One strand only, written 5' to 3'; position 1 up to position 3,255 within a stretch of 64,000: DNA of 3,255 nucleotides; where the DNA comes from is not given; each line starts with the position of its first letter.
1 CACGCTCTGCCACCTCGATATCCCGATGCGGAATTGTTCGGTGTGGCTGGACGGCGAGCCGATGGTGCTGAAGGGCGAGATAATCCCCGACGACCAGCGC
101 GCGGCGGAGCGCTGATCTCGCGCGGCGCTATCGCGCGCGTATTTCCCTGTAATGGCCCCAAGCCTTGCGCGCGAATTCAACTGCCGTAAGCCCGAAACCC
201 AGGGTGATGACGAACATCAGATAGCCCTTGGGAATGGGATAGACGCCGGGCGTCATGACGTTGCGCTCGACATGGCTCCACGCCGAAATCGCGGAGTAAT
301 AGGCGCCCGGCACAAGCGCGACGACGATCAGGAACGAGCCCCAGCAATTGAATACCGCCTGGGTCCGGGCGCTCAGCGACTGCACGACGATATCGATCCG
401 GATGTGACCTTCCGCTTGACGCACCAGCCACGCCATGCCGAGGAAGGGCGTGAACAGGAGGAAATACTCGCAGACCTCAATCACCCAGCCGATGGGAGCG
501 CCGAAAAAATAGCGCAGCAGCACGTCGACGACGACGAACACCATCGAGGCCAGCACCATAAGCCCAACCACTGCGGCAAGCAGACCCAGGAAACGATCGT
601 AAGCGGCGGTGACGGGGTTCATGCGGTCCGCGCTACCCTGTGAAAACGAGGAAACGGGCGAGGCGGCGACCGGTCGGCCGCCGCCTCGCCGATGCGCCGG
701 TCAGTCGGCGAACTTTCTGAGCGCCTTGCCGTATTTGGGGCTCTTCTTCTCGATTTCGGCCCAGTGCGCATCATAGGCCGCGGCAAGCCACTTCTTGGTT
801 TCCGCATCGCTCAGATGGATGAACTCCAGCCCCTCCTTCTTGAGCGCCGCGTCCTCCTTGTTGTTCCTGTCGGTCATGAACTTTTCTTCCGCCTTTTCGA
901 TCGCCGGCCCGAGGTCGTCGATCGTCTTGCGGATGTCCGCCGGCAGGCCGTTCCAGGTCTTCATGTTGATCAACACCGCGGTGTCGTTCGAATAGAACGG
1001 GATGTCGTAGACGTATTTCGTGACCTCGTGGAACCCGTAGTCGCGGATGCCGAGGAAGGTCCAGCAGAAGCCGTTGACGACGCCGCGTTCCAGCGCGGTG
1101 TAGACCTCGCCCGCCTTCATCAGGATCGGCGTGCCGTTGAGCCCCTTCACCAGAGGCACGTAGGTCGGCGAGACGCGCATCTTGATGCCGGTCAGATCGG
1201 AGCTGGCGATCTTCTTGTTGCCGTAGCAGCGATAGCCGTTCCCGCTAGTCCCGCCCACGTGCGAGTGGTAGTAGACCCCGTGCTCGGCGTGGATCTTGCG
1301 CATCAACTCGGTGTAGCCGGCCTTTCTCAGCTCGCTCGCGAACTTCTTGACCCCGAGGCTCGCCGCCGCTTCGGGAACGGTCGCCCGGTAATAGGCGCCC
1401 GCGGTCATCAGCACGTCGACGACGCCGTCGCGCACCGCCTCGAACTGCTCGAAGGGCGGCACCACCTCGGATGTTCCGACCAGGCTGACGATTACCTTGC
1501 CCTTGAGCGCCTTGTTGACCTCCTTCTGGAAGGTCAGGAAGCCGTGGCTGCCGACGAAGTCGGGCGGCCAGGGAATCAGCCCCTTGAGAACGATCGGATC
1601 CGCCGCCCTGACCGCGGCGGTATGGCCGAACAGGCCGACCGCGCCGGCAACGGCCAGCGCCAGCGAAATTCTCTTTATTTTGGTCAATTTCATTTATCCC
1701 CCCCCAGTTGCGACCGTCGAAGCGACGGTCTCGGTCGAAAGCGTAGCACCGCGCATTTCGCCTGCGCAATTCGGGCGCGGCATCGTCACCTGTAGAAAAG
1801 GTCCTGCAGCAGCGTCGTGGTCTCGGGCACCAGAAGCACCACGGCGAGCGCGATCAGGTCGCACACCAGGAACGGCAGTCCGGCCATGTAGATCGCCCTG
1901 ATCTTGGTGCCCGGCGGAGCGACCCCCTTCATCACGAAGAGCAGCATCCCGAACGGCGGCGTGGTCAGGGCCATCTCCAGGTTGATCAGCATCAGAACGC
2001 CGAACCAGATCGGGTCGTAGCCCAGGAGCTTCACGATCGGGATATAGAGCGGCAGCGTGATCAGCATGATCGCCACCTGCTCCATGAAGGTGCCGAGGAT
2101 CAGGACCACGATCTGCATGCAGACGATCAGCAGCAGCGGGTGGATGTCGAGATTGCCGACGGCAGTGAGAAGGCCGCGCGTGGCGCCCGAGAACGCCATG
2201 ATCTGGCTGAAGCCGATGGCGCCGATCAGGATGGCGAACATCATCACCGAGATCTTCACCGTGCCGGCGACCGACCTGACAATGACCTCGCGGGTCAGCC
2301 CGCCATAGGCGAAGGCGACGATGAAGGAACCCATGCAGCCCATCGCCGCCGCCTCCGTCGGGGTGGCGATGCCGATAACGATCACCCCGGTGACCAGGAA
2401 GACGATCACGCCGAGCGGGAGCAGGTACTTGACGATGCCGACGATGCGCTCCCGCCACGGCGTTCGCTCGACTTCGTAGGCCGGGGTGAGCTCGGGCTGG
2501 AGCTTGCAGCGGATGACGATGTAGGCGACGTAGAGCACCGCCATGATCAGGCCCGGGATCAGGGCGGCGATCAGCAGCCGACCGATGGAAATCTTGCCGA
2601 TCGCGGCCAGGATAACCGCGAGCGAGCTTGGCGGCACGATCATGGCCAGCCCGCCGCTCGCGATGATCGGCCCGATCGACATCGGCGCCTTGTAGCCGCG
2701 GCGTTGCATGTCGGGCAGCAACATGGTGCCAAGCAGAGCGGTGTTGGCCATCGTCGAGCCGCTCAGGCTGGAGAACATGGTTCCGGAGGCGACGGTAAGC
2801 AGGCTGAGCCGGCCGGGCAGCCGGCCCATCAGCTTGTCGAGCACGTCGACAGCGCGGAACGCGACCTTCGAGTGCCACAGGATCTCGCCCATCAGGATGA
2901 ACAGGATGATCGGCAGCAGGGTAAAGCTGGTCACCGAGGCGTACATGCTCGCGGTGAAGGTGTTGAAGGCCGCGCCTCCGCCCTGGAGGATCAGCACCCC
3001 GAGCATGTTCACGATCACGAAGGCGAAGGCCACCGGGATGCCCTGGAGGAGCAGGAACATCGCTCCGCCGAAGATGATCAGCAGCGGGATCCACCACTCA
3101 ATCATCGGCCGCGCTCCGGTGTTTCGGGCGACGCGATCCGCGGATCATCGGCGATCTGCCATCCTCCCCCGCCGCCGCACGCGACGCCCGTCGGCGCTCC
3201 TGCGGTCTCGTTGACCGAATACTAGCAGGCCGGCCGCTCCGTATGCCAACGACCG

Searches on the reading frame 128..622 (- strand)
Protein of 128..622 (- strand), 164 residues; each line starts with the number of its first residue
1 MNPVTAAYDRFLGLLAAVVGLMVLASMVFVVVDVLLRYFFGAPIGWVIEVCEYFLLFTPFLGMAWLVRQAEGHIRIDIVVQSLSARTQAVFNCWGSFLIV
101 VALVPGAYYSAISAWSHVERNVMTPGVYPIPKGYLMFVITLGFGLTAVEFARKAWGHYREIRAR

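Call 3: search_protein_families(library=pfam, proteins=[window:128-622:-])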
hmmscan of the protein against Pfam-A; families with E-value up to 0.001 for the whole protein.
window:128-622:- (164 aa): 1 family
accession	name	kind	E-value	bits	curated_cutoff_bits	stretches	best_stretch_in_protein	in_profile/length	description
PF04290.18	DctQ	-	2.3e-16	60.3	28.3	1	27-157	2-129/132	Tripartite ATP-independent periplasmic transporters, DctQ component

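Call 4: search_protein_families(library=ncbifam, proteins=[window:128-622:-])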
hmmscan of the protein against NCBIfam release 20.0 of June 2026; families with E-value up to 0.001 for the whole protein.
window:128-622:- (164 aa): 1 family
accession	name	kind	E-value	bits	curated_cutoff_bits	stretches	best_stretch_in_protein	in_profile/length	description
NF007374.1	PRK09877.1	equivalog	1.9e-05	25.1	260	1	19-119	11-111/157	2,3-diketo-L-gulonate TRAP transporter small permease YiaM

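Call 57: find_encoding_contigs(protein=window:128-622:-, flank=10000, max_places=4)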
Protein window:128-622:- (164 aa): 4 contigs read that carry it; 4 places shown.
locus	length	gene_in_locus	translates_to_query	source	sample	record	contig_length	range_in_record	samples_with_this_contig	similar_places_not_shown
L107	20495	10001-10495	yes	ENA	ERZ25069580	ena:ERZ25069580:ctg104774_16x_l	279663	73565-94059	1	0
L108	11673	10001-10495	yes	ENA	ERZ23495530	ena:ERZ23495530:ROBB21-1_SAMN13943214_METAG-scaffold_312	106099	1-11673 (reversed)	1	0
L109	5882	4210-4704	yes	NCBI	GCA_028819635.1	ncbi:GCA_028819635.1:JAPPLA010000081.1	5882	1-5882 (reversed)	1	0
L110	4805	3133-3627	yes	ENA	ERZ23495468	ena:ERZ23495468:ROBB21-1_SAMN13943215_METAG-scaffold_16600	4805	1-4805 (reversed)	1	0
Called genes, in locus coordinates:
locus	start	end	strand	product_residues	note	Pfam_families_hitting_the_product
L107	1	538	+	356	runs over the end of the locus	PF00941:FAD_binding_5, PF03450:CO_deh_flav_C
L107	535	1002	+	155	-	PF00111:Fer2, PF01799:Fer2_2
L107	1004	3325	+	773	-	PF01315:Ald_Xan_dh_C, PF02738:MoCoBD_1, PF20256:MoCoBD_2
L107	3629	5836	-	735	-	PF20254:DMFA2_C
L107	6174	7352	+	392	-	PF00355:Rieske, PF00848:Ring_hydroxyl_A, PF19112:VanA_C (weak)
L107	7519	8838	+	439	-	PF06808:DctM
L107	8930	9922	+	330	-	PF03480:DctP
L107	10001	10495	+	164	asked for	PF04290:DctQ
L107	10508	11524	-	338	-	PF26233:NicX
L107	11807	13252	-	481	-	PF00501:AMP-binding, PF14535:AMP-binding_C_2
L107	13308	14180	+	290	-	PF04909:Amidohydro_2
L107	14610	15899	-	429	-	-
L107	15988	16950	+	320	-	PF00005:ABC_tran, PF13304:AAA_21 (weak), PF08352:oligo_HPY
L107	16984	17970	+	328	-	PF00005:ABC_tran, PF13304:AAA_21 (faint), PF08352:oligo_HPY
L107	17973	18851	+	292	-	PF00561:Abhydrolase_1, PF12146:Hydrolase_4, PF12697:Abhydrolase_6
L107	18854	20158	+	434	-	-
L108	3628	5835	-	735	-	PF20254:DMFA2_C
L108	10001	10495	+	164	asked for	PF04290:DctQ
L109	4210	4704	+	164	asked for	PF04290:DctQ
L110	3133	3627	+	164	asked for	PF04290:DctQ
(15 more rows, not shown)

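Call 58: search_protein_families(library=ncbifam, proteins=[L107:10508-11524:-, L107:11807-13252:-, L107:13308-14180:+, L107:14610-15899:-, L107:17973-18851:+, L107:18854-20158:+], max_evalue=0.00001)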
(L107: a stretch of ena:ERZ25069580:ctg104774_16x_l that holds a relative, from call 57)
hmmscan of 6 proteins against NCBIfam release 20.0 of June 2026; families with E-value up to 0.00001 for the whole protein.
L107:10508-11524:- (338 aa): 0 families

L107:11807-13252:- (481 aa): 7 families
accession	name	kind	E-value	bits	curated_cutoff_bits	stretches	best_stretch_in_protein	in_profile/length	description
NF041878.1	paak_haloarch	equivalog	1.8e-59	201.4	700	1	40-476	10-427/427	phenylacetate--CoA ligase PaaK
TIGR02155.1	PA_CoA_ligase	equivalog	2.8e-57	194.1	646.3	1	39-476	4-422/422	phenylacetate--CoA ligase PaaK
NF045666.1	DVU1553_fam_AMP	equivalog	2.7e-35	122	300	1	41-366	21-330/331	DVU_1553 family AMP-dependent CoA ligase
NF053551.1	FlxY_rubin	equivalog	3.1e-32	111.8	520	1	41-476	7-424/424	flexirubin biosynthesis putative acyl-CoA ligase FlxY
TIGR03335.1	F390_ftsA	equivalog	5.6e-25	87.9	458.7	1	45-476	16-445/445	coenzyme F390 synthetase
NF041217.1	BagE_FevW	exception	3.7e-23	82.2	800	1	41-456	11-392/424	bagremycin/ferroverdin synthetase BagE/FevW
TIGR02304.1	aden_form_hyp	equivalog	3.7e-07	29.5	251.9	1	287-373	254-332/430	F390 synthetase-related protein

L107:13308-14180:+ (290 aa): 0 families

L107:14610-15899:- (429 aa): 0 families

L107:17973-18851:+ (292 aa): 19 families
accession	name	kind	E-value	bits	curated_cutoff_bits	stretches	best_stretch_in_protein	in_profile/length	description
NF011457.0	PRK14875.1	equivalog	4.8e-24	85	307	1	7-288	113-369/372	acetoin dehydrogenase dihydrolipoyllysine-residue acetyltransferase subunit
NF045632.1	hydroxlase_HsaD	equivalog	1.1e-22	80.4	400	1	7-289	15-289/290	4,5:9,10-diseco-3-hydroxy-5,9,17-trioxoandrosta-1(10),2-diene-4-oate hydrolase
TIGR03343.1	biphenyl_bphD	equivalog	4.1e-17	62.3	462.15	1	13-288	19-280/282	2-hydroxy-6-oxo-6-phenylhexa-2,4-dienoate hydrolase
NF051487.1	bifunc_PcaCD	exception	1.5e-15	57.2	430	1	46-131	187-271/413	bifunctional 4-carboxymuconolactone decarboxylase/3-oxoadipate enol-lactonase PcaCD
NF051488.1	bifunc_PcaDC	exception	5.2e-15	55.5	390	1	40-133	22-113/375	bifunctional 3-oxoadipate enol-lactonase/4-carboxymuconolactone decarboxylase PcaDC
TIGR02427.1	protocat_pcaD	equivalog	6.1e-14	52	255.85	1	46-130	28-111/251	3-oxoadipate enol-lactonase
NF050089.1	i_nPHAscl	equivalog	3.3e-11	42.8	300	1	17-132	10-118/288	intracellular short-chain-length polyhydroxyalkanoate depolymerase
NF002938.0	PRK03592.1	equivalog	4.2e-11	42.7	241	1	7-130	13-128/298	haloalkane dehalogenase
TIGR03611.1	RutD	equivalog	6.7e-11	42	238.5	1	44-130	26-112/258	pyrimidine utilization protein D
NF002043.0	PRK00870.1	subfamily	2.5e-10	40.3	265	1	55-128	71-145/302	haloalkane dehalogenase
TIGR01250.1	pro_imino_pep_2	subfamily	3.2e-10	40.1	167.65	1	17-129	18-127/288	proline iminopeptidase-family hydrolase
TIGR03695.1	menH_SHCHC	equivalog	9.1e-10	38.4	208.55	0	47-135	18-107/252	2-succinyl-6-hydroxy-2,4-cyclohexadiene-1-carboxylate synthase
NF004514.1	PRK05855.1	equivalog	1.3e-08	33.9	455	1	44-108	35-101/578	SDR family oxidoreductase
TIGR03056.1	bchO_mg_che_rel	equivalog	2.5e-08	33.3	172.55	1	46-123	43-120/278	alpha/beta fold hydrolase BchO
NF033124.1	estX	equivalog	5.6e-08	32.2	600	1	67-134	63-130/280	macrolide esterase EstX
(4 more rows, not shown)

L107:18854-20158:+ (434 aa): 0 families

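Call 60: search_protein_families(library=pfam, proteins=[L107:14610-15899:-, L107:18854-20158:+, L107:13308-14180:+], max_evalue=0.01)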
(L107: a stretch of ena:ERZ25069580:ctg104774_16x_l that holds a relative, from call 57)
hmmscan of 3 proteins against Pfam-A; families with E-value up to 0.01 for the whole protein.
L107:14610-15899:- (429 aa): 0 families

L107:18854-20158:+ (434 aa): 0 families

L107:13308-14180:+ (290 aa): 1 family
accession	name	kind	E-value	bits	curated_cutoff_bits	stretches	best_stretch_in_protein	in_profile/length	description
PF04909.20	Amidohydro_2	-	7.5e-34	118.2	26.4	1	70-284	62-288/289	Amidohydrolase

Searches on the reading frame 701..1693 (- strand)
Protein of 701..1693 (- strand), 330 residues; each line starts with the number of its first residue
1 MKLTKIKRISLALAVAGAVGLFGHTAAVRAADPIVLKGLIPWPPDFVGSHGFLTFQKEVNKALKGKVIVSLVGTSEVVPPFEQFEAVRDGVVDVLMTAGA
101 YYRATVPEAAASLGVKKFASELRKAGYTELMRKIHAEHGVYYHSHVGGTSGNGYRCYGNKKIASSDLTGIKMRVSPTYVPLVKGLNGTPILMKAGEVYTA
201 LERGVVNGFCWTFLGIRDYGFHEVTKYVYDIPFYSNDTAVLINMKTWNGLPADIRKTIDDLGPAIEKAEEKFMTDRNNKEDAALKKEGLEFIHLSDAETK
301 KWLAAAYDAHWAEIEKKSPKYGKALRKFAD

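Call 3: search_protein_families(library=pfam, proteins=[window:701-1693:-])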
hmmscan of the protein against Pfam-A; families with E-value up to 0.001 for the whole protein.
window:701-1693:- (330 aa): 1 family
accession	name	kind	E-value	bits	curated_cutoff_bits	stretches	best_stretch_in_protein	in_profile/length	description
PF03480.18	DctP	-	1.3e-36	126.8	23.4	1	50-313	13-281/286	Bacterial extracellular solute-binding protein, family 7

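Call 4: search_protein_families(library=ncbifam, proteins=[window:701-1693:-])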
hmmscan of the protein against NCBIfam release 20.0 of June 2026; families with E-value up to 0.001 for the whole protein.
window:701-1693:- (330 aa): 2 families
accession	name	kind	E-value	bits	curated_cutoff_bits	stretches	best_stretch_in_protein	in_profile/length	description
NF037995.1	TRAP_S1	subfamily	1.9e-23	83.2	50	1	156-302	121-271/271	TRAP transporter substrate-binding protein DctP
TIGR00787.1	dctP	subfamily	2.4e-20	73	175.05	1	52-287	15-256/257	DctP family TRAP transporter solute-binding subunit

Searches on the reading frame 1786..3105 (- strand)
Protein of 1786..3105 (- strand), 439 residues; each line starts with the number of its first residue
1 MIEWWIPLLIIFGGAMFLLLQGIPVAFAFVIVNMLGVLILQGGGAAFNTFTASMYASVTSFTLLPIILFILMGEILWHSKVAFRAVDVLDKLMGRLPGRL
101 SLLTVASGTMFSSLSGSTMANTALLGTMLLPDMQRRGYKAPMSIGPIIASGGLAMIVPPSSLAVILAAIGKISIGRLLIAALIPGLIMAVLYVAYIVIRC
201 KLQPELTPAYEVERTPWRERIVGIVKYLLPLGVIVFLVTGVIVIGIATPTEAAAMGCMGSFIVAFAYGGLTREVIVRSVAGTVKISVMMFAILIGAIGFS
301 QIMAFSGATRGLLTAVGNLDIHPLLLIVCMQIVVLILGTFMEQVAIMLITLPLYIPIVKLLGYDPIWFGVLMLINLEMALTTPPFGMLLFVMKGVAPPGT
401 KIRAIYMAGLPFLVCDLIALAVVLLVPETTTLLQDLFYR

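Call 3: search_protein_families(library=pfam, proteins=[window:1786-3105:-])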
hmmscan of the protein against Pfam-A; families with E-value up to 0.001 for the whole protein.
window:1786-3105:- (439 aa): 1 family
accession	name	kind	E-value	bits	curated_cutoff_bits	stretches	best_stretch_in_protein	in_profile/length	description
PF06808.19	DctM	-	1.7e-76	258.2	23.8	1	13-428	2-412/413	Tripartite ATP-independent periplasmic transporter, DctM component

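Call 4: search_protein_families(library=ncbifam, proteins=[window:1786-3105:-])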
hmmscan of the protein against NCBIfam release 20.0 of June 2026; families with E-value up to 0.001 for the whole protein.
window:1786-3105:- (439 aa): 3 families
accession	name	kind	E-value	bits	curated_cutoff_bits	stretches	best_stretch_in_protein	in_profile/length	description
TIGR00786.1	dctM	subfamily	8.9e-83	278.3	268.45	1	22-433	1-404/405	TRAP transporter large permease subunit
NF011634.1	PRK15060.1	equivalog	4.5e-36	124.8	800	1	13-430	8-417/425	2,3-diketo-L-gulonate TRAP transporter large permease YiaN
TIGR02123.1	TRAP_fused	subfamily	3e-11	42.7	320.65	1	51-429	156-539/615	TRAP transporter fused permease subunit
